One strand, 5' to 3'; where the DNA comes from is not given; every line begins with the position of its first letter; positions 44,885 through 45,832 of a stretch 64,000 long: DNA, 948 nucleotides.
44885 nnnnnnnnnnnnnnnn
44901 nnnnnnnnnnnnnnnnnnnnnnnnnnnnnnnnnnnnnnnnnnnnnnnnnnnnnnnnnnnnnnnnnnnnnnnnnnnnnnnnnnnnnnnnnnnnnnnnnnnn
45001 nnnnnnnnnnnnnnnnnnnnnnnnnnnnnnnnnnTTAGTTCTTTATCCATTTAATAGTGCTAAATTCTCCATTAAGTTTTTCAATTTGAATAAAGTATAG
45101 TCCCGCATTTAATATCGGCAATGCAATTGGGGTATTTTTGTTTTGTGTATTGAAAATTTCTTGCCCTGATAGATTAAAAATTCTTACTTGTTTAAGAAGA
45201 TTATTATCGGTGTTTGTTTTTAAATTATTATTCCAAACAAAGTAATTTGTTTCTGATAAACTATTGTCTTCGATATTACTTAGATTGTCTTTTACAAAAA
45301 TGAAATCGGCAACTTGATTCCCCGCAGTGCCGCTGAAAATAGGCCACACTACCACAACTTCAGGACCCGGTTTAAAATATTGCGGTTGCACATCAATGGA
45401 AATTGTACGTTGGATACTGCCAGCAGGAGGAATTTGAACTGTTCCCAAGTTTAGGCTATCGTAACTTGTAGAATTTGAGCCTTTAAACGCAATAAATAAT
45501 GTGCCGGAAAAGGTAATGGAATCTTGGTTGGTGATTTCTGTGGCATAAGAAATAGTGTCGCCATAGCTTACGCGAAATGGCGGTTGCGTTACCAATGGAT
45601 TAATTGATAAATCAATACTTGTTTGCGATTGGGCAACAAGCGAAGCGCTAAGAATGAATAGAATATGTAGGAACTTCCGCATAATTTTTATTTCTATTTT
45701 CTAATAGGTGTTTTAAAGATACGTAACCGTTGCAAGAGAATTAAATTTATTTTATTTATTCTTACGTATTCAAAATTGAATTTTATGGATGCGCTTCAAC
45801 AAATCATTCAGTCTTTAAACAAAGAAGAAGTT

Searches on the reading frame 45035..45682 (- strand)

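Call 5: search_protein_families(library=pfam, proteins=[window:45035-45682:-], max_evalue=0.01)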
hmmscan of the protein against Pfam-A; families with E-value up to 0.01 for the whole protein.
window:45035-45682:- (215 aa): 1 family
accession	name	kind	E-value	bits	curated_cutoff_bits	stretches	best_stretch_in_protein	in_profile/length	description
PF18962.6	Por_Secre_tail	-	4.6e-06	27.3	27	1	156-207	12-69/75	Secretion system C-terminal sorting domain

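Call 6: search_protein_families(library=ncbifam, proteins=[window:45035-45682:-], max_evalue=0.01)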
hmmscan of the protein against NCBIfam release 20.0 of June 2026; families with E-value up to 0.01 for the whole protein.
window:45035-45682:- (215 aa): 2 families
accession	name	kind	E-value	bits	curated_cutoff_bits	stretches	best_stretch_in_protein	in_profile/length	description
TIGR04183.1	Por_Secre_tail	domain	2e-09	37.3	23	1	152-215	9-72/72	T9SS type A sorting domain-containing protein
NF033708.1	T9SS_Cterm_ChiA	domain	0.0015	18.4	40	1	163-201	1-42/55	T9SS sorting signal type C domain-containing protein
